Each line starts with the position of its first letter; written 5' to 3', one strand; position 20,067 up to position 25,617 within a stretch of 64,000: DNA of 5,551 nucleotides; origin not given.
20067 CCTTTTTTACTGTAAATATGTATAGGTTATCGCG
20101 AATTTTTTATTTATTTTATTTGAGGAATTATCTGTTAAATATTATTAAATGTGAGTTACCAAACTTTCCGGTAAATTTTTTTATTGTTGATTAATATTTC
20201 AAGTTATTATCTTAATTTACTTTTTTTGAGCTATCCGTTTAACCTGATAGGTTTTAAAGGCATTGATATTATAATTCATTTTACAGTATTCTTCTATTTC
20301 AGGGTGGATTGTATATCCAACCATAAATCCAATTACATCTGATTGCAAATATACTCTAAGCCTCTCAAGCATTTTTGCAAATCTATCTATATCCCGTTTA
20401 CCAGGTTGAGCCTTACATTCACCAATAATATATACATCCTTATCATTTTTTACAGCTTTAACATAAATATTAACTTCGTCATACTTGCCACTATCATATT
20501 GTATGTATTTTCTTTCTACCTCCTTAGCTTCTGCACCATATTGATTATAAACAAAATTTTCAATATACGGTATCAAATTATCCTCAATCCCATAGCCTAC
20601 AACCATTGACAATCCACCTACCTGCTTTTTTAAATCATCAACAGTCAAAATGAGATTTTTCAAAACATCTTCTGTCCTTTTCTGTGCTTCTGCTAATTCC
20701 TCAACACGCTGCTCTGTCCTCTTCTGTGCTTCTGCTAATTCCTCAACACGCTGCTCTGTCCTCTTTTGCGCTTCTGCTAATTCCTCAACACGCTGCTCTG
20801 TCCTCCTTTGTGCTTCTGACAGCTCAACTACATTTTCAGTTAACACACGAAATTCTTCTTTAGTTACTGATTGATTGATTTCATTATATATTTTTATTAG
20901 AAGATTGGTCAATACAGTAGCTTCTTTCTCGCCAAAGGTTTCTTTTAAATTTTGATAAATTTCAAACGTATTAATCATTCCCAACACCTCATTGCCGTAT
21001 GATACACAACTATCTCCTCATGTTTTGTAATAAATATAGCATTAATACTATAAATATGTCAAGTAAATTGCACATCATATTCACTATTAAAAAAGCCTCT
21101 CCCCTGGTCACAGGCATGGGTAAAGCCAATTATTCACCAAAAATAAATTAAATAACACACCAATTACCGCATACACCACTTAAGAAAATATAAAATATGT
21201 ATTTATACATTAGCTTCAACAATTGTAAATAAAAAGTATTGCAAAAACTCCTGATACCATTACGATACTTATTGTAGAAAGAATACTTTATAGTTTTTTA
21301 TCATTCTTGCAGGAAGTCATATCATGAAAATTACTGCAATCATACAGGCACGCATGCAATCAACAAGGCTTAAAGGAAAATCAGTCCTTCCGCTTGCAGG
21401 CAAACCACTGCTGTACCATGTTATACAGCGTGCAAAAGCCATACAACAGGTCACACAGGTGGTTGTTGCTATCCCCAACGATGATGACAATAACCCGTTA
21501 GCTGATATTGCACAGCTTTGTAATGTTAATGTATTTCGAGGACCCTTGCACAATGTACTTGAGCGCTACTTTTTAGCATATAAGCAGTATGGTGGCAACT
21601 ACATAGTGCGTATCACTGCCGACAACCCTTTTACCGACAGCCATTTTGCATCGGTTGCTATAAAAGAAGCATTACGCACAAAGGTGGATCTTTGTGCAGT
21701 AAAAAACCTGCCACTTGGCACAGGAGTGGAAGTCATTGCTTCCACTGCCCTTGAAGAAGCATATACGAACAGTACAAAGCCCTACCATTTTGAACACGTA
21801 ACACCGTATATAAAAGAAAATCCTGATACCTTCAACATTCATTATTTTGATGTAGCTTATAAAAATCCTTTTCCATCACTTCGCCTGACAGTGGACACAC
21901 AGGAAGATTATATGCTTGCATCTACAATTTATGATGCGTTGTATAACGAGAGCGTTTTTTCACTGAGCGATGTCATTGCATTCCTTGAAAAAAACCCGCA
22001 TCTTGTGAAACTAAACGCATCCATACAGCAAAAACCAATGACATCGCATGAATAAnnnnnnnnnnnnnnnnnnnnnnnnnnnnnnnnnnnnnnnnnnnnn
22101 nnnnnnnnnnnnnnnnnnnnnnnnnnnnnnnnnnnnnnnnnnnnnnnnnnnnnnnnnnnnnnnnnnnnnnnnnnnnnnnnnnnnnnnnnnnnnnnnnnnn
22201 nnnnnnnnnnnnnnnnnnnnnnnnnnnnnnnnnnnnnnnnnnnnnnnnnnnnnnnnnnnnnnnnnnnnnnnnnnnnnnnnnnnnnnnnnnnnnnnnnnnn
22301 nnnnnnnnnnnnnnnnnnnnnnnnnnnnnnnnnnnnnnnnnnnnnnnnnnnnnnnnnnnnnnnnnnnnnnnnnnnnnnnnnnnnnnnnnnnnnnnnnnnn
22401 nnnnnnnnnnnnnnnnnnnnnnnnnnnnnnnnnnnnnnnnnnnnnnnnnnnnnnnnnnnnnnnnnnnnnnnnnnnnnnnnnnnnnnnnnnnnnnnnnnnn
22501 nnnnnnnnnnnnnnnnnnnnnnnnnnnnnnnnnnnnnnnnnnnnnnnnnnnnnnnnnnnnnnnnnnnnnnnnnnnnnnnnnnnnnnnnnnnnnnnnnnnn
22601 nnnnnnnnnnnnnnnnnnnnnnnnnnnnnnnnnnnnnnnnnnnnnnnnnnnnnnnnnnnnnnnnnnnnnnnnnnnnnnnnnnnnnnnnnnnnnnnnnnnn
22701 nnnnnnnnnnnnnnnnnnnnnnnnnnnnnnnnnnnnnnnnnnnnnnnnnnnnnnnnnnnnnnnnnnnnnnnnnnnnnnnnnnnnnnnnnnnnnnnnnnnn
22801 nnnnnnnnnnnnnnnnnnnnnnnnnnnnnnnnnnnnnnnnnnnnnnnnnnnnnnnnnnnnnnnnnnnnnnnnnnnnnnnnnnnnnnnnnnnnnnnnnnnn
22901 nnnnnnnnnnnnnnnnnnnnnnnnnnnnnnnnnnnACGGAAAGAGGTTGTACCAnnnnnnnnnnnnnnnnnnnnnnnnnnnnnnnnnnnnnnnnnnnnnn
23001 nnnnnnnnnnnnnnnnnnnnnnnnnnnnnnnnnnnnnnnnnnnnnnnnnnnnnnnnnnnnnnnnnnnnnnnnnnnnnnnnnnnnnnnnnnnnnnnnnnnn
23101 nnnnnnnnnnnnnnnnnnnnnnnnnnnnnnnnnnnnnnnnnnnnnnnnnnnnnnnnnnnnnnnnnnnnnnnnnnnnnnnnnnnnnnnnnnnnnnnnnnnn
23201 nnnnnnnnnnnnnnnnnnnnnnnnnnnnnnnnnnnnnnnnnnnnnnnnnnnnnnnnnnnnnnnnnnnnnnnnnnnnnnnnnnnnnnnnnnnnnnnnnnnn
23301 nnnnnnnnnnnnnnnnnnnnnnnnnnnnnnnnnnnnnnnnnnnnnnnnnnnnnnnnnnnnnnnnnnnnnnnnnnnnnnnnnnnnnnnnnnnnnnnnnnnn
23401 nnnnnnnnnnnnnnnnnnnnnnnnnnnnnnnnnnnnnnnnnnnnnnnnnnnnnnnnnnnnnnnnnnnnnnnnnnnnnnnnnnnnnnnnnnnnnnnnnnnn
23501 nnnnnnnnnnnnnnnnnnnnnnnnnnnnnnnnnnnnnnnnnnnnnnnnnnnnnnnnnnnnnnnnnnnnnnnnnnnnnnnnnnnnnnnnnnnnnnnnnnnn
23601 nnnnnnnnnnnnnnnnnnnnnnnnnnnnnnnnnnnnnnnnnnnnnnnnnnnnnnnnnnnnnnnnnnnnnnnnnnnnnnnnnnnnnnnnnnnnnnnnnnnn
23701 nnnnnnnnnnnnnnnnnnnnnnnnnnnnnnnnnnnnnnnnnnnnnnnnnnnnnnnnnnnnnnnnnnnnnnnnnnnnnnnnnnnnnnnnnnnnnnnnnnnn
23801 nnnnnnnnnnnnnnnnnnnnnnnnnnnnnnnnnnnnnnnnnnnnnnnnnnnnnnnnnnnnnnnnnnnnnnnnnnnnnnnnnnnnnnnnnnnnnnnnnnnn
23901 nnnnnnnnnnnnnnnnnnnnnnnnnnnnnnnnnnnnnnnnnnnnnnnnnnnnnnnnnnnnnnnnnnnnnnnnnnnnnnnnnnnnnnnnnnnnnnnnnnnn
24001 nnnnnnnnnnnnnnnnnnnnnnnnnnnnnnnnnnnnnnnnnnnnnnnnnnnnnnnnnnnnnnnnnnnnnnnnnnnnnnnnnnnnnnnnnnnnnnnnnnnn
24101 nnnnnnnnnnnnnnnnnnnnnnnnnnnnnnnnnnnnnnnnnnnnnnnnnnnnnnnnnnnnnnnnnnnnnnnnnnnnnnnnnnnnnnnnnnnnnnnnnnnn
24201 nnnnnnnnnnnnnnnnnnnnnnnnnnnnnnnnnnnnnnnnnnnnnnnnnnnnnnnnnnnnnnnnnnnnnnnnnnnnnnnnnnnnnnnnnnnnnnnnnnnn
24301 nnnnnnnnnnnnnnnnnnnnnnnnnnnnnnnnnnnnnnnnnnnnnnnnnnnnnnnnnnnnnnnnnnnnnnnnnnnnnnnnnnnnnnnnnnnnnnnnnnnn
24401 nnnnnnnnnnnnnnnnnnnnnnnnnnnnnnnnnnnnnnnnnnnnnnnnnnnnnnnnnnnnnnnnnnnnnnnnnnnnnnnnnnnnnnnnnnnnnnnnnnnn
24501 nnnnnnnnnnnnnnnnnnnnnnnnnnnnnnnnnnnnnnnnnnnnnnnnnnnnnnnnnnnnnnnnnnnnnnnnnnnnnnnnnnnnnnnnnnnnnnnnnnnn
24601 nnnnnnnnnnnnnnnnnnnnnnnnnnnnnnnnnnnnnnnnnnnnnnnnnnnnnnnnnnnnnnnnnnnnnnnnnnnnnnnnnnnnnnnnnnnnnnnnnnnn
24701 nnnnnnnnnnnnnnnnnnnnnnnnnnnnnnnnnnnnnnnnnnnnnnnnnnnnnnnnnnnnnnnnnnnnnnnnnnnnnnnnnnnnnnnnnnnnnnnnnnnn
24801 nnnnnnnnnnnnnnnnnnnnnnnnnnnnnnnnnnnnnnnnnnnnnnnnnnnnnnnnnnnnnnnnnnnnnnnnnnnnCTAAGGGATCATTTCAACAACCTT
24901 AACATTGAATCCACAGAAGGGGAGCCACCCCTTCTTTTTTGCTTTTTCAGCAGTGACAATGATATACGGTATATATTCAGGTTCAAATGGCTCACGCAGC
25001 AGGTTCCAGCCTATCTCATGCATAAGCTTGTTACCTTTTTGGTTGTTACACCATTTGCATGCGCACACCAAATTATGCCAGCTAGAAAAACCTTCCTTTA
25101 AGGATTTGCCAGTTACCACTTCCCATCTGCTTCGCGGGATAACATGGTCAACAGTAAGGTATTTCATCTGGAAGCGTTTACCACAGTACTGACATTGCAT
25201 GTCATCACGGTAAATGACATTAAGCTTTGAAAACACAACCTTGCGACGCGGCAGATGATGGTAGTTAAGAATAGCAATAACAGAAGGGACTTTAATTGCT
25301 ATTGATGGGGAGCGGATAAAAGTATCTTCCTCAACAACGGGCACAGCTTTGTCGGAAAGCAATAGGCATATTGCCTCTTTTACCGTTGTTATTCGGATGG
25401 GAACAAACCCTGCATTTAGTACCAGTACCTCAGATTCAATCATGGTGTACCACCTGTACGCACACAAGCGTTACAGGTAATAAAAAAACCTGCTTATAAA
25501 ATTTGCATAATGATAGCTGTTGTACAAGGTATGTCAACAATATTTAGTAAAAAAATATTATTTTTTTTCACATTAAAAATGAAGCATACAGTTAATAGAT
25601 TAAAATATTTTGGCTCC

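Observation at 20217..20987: Coiled-coil protein with three perfect 42-bp tandem repeats and a C-terminal PD-(D/E)XK-like motif, inserted divergently inside the sugar cluster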

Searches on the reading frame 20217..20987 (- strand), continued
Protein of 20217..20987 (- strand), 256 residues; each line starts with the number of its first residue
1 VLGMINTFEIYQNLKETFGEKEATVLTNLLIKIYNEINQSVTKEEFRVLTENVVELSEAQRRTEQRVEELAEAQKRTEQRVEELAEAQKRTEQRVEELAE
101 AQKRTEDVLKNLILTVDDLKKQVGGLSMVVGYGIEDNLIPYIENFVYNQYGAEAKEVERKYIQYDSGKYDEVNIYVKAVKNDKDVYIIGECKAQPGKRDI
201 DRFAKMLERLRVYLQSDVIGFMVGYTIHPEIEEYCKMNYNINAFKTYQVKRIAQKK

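Call 58: search_protein_families(library=pfam, alignment_id=A4, max_evalue=0.001)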
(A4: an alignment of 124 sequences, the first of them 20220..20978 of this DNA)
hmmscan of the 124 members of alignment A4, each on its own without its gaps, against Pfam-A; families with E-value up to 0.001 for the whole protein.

A. member 1, window:20220-20978:- (253 aa): 1 family
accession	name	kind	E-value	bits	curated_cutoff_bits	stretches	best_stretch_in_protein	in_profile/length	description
PF06791.18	TMP_2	-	0.00073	19.7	30.2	0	16-99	93-178/208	Prophage tail length tape measure protein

B. families by the number of members that match (of 124 scanned): 120 families (the first 25 are shown)
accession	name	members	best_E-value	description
PF07889.17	DUF1664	31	3.3e-08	Protein of unknown function (DUF1664)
PF01519.22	DUF16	22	1.2e-10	Protein of unknown function DUF16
PF12644.12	DUF3782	22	2.7e-07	Protein of unknown function (DUF3782)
PF06791.18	TMP_2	12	1.5e-07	Prophage tail length tape measure protein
PF10779.14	XhlA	9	7.7e-08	Haemolysin XhlA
PF04513.17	Baculo_PEP_C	9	2.5e-06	Baculovirus polyhedron envelope protein, PEP, C terminus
PF06160.17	EzrA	7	1.4e-06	Septation ring formation regulator, EzrA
PF00261.25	Tropomyosin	7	3.4e-05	Tropomyosin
PF11932.13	DUF3450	7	7.9e-05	Protein of unknown function (DUF3450)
PF06103.16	DUF948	6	2.6e-07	Bacterial protein of unknown function (DUF948)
PF14712.11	Snapin_Pallidin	6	0.00011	Snapin/Pallidin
PF04728.18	LPP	5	7.5e-08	Lipoprotein leucine-zipper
PF04108.17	ATG17_like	5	6e-05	Autophagy protein ATG17-like domain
PF23991.1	DUF7310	4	1.7e-06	Coiled-coil region of unknown function (DUF7310)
PF02403.27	Seryl_tRNA_N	4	2.9e-06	Seryl-tRNA synthetase N-terminal domain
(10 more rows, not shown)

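Call 76: search_protein_families(library=pfam, proteins=[P0028, P0032, P0067], max_evalue=0.001)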
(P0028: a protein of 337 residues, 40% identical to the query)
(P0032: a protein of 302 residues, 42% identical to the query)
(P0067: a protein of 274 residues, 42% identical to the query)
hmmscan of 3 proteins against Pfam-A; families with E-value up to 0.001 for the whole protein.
P0028 (337 aa): 5 families
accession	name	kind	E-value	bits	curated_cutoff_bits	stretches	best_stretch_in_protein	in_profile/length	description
PF06791.18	TMP_2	-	9.2e-08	32.5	30.2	1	41-148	95-203/208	Prophage tail length tape measure protein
PF07889.17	DUF1664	-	2e-07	31.5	34.6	1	44-116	48-120/124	Protein of unknown function (DUF1664)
PF01519.22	DUF16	-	3.4e-06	27.9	40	0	37-137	19-102/104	Protein of unknown function DUF16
PF10779.14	XhlA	-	0.00048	20.7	34.7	0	129-170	8-49/67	Haemolysin XhlA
PF12644.12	DUF3782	-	0.00072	20.1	24.4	0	174-239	1-66/78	Protein of unknown function (DUF3782)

P0032 (302 aa): 2 families
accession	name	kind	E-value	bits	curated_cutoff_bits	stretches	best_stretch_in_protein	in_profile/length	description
PF01519.22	DUF16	-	4.1e-06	27.6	40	1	100-166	37-103/104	Protein of unknown function DUF16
PF06791.18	TMP_2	-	4.3e-06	27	30.2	1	82-158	94-170/208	Prophage tail length tape measure protein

P0067 (274 aa): 7 families
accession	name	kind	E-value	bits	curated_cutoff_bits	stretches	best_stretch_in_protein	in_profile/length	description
PF12644.12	DUF3782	-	1.6e-05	25.4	24.4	1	118-183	1-66/78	Protein of unknown function (DUF3782)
PF01576.24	Myosin_tail_1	-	0.00013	20.4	38.1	1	41-149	363-471/1081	Myosin tail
PF07889.17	DUF1664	-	0.00014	22.4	34.6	0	107-154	62-109/124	Protein of unknown function (DUF1664)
PF10779.14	XhlA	-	0.00015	22.3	34.7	0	103-147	3-47/67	Haemolysin XhlA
PF01519.22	DUF16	-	0.00025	21.9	40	0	37-111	19-83/104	Protein of unknown function DUF16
PF06160.17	EzrA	-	0.00039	19.3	39.6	1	56-147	338-429/557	Septation ring formation regulator, EzrA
PF01496.24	V_ATPase_I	-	0.00057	18.4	30.7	1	47-138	59-147/815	V-type ATPase 116kDa subunit family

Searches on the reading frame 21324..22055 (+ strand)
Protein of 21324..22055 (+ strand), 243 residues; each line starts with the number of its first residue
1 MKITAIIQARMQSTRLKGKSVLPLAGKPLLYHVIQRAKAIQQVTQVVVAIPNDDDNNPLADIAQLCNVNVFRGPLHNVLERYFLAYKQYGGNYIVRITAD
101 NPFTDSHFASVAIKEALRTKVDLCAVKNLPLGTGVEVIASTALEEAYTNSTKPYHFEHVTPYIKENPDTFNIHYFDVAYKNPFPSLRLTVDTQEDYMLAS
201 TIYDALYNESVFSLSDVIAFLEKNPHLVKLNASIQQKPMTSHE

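Call 14: search_protein_families(library=pfam, proteins=[window:21324-22055:+], max_evalue=0.00001)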
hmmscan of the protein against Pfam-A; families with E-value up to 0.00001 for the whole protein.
window:21324-22055:+ (243 aa): 2 families
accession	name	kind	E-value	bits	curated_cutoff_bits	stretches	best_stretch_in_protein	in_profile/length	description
PF02348.25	CTP_transf_3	-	1.6e-31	110.2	22.6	1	5-207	2-195/217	Cytidylyltransferase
PF12804.13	NTP_transf_3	-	7.5e-07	29.9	27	1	12-126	8-121/160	MobA-like NTP transferase domain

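Call 67: find_related_loci(query=window:21324-22052:+, collection=metagenome_contigs, flank=4000)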
Query window:21324-22052:+ (243 aa) in metagenome_contigs; peptide patterns used: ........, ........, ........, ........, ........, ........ (x = any residue, [..] = any of these).
149 stretches matched a pattern; 30 encode a relative of the query (tblastn E <= 1e-3); 30 distinct loci.
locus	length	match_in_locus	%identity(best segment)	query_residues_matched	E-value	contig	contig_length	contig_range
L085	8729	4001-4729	97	1-243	1e-160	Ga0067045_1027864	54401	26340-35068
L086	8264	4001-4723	89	3-243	1e-145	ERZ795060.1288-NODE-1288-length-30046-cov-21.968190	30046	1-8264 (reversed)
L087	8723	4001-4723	88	3-243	3e-143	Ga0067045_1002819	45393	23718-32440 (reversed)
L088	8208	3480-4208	82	1-243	3e-139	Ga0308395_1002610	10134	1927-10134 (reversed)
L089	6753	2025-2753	81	1-243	2e-138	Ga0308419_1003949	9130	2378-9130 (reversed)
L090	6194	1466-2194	81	1-243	3e-138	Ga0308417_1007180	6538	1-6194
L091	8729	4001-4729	81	1-243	5e-138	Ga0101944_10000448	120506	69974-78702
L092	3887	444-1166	77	3-243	7e-130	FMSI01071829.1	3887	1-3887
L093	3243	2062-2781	40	1-237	8e-52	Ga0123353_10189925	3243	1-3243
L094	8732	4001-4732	37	1-237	9e-51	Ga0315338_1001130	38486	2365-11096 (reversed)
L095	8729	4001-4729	40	1-237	8e-48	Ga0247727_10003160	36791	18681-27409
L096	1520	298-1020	36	1-239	2e-46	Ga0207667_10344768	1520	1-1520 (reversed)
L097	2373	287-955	37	1-221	4e-45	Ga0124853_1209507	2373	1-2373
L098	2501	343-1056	36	1-237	2e-43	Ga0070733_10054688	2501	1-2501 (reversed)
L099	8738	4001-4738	36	3-242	5e-42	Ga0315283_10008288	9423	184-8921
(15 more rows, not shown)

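Call 78: search_protein_families(library=ncbifam, proteins=[window:21324-22055:+], max_evalue=0.00001)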
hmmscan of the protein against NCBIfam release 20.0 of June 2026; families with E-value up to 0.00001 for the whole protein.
window:21324-22055:+ (243 aa): 7 families
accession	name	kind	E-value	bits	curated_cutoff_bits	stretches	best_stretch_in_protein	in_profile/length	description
NF003952.0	PRK05450.1-5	subfamily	3.3e-15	55.9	193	1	1-118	1-118/250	3-deoxy-manno-octulosonate cytidylyltransferase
NF009905.0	PRK13368.1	subfamily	1.5e-12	47.4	255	1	1-116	1-114/243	3-deoxy-manno-octulosonate cytidylyltransferase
NF003950.0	PRK05450.1-3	subfamily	1e-09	38.1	234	1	1-114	1-115/248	3-deoxy-manno-octulosonate cytidylyltransferase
NF003948.0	PRK05450.1-1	equivalog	9.7e-09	34.8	281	1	2-54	5-56/248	3-deoxy-manno-octulosonate cytidylyltransferase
TIGR00466.1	kdsB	equivalog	3.8e-08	33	155.2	1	1-70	1-65/241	3-deoxy-manno-octulosonate cytidylyltransferase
TIGR02665.1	molyb_mobA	equivalog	1.1e-07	32.1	151.85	1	3-128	1-125/186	molybdenum cofactor guanylyltransferase MobA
TIGR03584.1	PseF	equivalog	9e-07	28.8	205.7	0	5-66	2-59/222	pseudaminic acid cytidylyltransferase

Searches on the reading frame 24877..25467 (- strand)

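Call 14: search_protein_families(library=pfam, proteins=[window:24877-25467:-], max_evalue=0.00001)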
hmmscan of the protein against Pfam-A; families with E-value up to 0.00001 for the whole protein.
window:24877-25467:- (196 aa): 2 families
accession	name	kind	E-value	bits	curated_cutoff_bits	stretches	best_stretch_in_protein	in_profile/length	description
PF01844.29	HNH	-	2.6e-12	47.1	21.4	1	92-147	1-47/47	HNH endonuclease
PF14279.12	HNH_5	-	1.8e-11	44.2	27.5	1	92-153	1-52/56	HNH endonuclease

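Call 78: search_protein_families(library=ncbifam, proteins=[window:24877-25467:-], max_evalue=0.00001)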
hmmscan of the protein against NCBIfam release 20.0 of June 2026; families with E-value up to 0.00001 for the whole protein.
window:24877-25467:- (196 aa): 1 family
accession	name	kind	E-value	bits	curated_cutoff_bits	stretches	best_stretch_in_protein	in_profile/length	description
NF040563.1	guided_IscB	equivalog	5e-08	32.4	175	1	81-151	184-242/314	RNA-guided endonuclease IscB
